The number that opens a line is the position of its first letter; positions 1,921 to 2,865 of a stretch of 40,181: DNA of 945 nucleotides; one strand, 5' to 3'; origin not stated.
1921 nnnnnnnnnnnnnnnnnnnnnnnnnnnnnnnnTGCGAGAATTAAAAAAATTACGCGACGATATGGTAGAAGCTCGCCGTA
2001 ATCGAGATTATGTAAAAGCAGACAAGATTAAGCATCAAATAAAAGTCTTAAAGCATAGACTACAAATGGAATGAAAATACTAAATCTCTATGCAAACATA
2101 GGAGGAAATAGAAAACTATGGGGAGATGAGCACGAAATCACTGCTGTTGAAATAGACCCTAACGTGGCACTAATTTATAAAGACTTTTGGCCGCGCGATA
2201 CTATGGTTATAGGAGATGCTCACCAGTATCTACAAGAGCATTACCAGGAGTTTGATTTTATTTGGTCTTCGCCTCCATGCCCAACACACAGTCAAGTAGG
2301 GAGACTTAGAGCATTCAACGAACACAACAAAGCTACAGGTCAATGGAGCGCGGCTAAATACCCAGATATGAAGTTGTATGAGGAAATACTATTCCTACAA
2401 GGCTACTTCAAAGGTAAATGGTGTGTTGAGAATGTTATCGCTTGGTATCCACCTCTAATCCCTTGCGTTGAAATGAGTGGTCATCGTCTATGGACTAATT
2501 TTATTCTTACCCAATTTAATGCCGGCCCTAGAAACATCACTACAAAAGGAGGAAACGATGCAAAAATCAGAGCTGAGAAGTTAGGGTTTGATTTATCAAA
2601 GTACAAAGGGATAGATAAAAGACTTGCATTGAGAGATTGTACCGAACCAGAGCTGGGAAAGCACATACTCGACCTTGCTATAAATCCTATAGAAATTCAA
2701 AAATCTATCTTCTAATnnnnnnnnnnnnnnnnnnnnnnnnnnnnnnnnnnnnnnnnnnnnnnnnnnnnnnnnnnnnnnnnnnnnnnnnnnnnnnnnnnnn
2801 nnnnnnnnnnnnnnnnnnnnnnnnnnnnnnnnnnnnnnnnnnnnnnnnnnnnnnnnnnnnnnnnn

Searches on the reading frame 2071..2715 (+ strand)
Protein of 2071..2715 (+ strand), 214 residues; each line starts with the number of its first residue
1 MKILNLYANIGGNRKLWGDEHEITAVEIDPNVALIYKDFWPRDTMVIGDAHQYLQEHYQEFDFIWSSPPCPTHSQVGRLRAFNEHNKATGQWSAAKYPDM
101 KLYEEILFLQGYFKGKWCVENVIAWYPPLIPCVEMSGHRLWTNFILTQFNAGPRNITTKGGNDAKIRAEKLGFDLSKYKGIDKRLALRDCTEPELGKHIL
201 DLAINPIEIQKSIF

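Call 39: search_protein_families(library=phrogs, proteins=[window:2071-2715:+], max_evalue=0.001)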
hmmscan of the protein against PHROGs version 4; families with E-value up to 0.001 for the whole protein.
window:2071-2715:+ (214 aa): 3 families
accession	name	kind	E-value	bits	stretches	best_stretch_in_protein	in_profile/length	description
phrog_363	-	other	5.4e-13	49.8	1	1-84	54-139/327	DNA methyltransferase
phrog_116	-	other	2.4e-05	23.8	1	24-80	233-290/779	DNA methyltransferase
phrog_3820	-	other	4.4e-05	23.7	1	2-69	70-137/255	DNA methyltransferase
